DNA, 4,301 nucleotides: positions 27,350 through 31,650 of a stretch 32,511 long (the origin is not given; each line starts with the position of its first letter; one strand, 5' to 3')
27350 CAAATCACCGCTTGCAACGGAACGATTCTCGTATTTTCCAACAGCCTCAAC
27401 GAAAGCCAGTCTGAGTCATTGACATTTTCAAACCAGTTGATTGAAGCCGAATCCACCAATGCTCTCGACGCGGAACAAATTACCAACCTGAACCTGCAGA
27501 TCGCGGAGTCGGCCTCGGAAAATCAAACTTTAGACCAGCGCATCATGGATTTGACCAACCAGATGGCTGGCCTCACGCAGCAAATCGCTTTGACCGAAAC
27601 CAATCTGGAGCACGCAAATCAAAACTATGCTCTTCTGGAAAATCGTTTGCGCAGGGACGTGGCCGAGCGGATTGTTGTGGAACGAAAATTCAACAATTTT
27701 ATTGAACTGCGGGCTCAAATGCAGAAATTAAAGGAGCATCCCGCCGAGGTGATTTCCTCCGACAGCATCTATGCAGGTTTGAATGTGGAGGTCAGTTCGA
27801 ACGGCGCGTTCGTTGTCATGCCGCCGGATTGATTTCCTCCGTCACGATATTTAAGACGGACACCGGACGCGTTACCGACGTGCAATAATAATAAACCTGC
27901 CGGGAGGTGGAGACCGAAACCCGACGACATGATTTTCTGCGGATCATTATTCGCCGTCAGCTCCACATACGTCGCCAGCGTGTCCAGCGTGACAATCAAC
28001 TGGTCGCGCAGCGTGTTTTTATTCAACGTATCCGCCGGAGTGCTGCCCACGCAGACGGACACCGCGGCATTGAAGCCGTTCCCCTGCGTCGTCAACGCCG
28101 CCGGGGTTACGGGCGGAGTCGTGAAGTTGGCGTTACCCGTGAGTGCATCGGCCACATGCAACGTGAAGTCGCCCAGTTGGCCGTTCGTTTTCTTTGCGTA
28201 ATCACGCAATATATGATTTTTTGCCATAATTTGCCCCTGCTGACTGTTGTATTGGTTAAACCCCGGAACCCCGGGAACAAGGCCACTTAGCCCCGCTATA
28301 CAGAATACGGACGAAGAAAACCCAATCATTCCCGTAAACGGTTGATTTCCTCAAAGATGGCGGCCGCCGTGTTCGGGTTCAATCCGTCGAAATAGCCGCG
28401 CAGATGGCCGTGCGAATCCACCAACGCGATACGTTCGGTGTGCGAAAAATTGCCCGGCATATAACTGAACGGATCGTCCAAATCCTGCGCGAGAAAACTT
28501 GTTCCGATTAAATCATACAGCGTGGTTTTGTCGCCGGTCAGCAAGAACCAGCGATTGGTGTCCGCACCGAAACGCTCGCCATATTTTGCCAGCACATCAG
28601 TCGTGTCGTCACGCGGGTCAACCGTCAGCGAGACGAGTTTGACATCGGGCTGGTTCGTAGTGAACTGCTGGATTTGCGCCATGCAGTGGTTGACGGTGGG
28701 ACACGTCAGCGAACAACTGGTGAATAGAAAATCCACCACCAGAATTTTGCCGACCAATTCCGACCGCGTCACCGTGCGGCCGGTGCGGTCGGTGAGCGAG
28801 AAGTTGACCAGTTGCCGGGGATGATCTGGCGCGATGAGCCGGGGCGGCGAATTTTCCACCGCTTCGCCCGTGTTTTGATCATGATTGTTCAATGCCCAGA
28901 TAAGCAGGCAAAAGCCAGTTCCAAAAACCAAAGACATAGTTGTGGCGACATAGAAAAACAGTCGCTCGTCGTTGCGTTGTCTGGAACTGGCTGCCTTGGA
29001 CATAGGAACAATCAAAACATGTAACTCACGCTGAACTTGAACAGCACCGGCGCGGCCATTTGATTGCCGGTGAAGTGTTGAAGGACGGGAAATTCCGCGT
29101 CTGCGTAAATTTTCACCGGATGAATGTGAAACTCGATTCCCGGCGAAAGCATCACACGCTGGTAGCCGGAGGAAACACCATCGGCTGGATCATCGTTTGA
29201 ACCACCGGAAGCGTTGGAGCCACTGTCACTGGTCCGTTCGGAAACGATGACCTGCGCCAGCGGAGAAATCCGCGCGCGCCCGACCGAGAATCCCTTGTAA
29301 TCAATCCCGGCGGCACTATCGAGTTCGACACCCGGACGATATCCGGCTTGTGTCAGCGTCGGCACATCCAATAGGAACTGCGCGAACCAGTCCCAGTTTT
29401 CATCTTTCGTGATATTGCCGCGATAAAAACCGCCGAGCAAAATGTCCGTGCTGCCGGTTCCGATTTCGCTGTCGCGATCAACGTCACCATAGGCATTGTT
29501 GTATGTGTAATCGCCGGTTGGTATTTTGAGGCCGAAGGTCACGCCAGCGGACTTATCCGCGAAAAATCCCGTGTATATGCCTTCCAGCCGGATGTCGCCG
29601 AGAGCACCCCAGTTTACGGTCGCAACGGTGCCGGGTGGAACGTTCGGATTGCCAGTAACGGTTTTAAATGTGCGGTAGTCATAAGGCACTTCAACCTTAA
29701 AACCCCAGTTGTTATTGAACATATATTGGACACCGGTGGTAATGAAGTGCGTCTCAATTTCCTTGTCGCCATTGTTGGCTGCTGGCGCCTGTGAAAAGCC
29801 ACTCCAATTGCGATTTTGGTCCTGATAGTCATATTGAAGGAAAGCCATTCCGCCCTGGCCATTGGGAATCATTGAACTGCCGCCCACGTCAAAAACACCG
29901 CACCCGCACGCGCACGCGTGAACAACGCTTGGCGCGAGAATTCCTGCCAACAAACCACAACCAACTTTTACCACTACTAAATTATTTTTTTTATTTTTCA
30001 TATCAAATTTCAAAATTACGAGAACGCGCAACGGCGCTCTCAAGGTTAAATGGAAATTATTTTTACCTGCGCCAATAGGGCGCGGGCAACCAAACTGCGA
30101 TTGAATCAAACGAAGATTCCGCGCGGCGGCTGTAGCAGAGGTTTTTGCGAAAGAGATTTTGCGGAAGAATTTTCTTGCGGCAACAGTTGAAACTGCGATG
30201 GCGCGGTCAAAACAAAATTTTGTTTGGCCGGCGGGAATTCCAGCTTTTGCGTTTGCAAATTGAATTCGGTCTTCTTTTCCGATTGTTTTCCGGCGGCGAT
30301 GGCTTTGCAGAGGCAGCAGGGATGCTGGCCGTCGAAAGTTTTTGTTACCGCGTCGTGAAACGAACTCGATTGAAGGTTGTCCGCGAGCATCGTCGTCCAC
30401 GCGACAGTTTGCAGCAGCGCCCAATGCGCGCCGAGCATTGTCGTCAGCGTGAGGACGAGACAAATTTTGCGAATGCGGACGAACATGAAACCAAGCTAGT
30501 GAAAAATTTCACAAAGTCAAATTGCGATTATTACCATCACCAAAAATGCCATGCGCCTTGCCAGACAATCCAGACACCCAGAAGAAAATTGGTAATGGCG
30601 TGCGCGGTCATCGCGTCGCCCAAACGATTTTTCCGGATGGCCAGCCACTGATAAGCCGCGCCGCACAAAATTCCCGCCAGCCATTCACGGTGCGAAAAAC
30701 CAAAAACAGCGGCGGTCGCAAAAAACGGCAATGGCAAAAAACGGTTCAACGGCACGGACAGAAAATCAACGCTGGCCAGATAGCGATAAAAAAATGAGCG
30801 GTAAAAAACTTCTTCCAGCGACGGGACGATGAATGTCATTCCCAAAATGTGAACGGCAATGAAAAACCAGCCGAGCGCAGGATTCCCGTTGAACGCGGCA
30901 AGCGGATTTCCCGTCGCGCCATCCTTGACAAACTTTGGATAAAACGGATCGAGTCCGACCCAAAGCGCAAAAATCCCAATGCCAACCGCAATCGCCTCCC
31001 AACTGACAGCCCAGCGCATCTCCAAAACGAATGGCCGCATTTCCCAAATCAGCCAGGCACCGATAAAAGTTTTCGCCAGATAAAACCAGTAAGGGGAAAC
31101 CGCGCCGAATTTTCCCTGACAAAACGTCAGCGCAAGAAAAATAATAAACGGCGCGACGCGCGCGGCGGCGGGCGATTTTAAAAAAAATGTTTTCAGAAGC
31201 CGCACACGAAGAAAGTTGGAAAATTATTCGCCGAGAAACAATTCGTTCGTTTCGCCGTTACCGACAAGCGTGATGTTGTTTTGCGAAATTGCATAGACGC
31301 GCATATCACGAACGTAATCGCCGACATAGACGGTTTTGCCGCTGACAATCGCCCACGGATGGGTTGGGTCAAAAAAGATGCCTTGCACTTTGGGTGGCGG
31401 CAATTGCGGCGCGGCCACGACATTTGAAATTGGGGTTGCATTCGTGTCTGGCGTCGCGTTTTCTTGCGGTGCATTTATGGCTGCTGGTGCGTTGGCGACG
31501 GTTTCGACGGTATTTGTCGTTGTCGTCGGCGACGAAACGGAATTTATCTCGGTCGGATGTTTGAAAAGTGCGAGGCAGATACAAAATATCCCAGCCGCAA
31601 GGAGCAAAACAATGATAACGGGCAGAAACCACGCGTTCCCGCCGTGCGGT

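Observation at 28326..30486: Uncharacterised three-gene Cys-rich envelope module: HPCCLC membrane protein, OM beta-barrel starting CACGCG, and SCO1/SenC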

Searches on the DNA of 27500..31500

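Call 41: search_rna_families(source=window, start=27500, end=31500, threshold=evalue, max_evalue=1)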
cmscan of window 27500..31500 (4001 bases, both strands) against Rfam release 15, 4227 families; matches with E-value up to 1: 1.
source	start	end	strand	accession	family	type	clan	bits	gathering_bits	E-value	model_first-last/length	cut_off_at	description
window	30769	30821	-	RF02965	CyVA-1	Gene; sRNA;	-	21.6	41.4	0.22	1-77/77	no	CyVA-1 RNA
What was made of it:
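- Tried and rejected: An Rfam scan of 27500-31500 found nothing in the spacer or leader (call 41).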

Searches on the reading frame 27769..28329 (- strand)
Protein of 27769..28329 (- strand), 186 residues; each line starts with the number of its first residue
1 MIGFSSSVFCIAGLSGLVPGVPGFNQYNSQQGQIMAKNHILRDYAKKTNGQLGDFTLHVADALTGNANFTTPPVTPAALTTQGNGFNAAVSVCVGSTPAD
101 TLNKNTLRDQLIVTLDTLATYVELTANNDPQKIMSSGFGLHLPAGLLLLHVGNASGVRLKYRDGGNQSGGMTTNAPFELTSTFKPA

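Call 3: search_protein_families(library=pfam, proteins=[window:27769-28329:-], max_evalue=0.1)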
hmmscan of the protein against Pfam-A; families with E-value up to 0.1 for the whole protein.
window:27769-28329:- (186 aa): 0 families

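Call 4: search_protein_families(library=ncbifam, proteins=[window:27769-28329:-], max_evalue=0.1)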
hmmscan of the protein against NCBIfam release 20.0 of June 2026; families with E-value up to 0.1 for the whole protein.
window:27769-28329:- (186 aa): 0 families

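Call 70: search_protein_families(library=phrogs, proteins=[window:27769-28329:-], max_evalue=0.01)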
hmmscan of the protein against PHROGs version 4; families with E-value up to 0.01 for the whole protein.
window:27769-28329:- (186 aa): 0 families

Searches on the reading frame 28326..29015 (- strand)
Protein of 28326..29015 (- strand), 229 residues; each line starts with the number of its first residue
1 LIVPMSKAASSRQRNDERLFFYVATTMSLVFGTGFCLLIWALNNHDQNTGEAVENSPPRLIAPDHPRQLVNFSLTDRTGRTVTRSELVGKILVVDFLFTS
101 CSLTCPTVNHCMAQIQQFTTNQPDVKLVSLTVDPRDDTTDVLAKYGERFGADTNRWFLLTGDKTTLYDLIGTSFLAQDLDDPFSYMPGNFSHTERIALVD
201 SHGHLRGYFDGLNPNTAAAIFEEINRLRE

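Call 3: search_protein_families(library=pfam, proteins=[window:28326-29015:-], max_evalue=0.1)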
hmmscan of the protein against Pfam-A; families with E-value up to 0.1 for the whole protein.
window:28326-29015:- (229 aa): 3 families
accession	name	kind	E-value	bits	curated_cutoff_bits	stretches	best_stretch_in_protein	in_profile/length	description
PF02630.20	SCO1-SenC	-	6.4e-23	81.6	22.8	1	71-204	3-133/134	SCO1/SenC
PF08534.16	Redoxin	-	0.00034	20.9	26.6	1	71-214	8-137/148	Redoxin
PF00578.27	AhpC-TSA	-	0.0011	19.3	26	1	68-147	4-82/124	AhpC/TSA family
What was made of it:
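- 28326..29003 (-): Gene 3: a membrane-anchored SCO1/SenC protein (225 aa from the ATG, or 229 aa from the TTG at 29015). It carries C97-S-L-T-C101 (28701-28715) and His188 (28440-28442). PF02630 at 6e-23 (call 3).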

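Call 4: search_protein_families(library=ncbifam, proteins=[window:28326-29015:-], max_evalue=0.1)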
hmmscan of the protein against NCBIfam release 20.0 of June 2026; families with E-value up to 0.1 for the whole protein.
window:28326-29015:- (229 aa): 1 family
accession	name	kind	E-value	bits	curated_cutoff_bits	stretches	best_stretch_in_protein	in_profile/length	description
NF047696.1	ThlDiSintTplARhiz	equivalog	0.012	15.4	230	1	62-138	70-144/219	thiol:disulfide interchange protein TlpA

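Call 69: search_solved_structures(query=window:28326-29003:-, max_evalue=0.00001)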
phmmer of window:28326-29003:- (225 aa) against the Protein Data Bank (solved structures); distinct sequences matched with E-value up to 0.00001: 11.
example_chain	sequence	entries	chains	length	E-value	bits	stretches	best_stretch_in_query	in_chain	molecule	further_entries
4hde_A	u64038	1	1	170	2.5e-17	66.3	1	65-224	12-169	SCO1/SenC family lipoprotein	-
1xzo_A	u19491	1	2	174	9e-12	48.2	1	67-160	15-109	Hypothetical protein ypmQ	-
1on4_A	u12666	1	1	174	9.1e-12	48.2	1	67-160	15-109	Sco1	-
3me7_A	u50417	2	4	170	6.7e-08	35.5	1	68-212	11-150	Putative uncharacterized protein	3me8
4wbj_A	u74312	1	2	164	1.4e-07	34.5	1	68-214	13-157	Blr1131 protein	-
4wbr_D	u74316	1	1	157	1.4e-07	34.4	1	68-214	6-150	Blr1131 protein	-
2gqk_A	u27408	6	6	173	1.8e-07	34.1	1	68-147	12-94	SCO1 protein homolog, mitochondrial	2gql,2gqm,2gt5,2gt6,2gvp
1wp0_A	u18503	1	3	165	1.9e-07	34.1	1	68-147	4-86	SCO1 protein homolog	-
2ggt_A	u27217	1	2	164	2e-07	34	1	68-147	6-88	SCO1 protein homolog, mitochondrial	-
2hrf_A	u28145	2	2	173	3.9e-06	29.8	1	68-147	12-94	SCO1 protein homolog, mitochondrial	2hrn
4txo_D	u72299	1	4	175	4.1e-06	29.7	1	68-214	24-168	Blr1131 protein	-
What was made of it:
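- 28326..29003 (-): PDB relatives are 4hde, 1xzo/1on4 (B. subtilis Sco), 4wbj (B. japonicum ScoI) and human SCO1 (call 69).
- On SCO1/SenC (PF02630), gene 3: PDB Sco proteins match at up to 2.5e-17 (call 69).
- The PDB relatives include B. japonicum ScoI (call 69), and there are weak Redoxin and AhpC-TSA hits (call 3).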
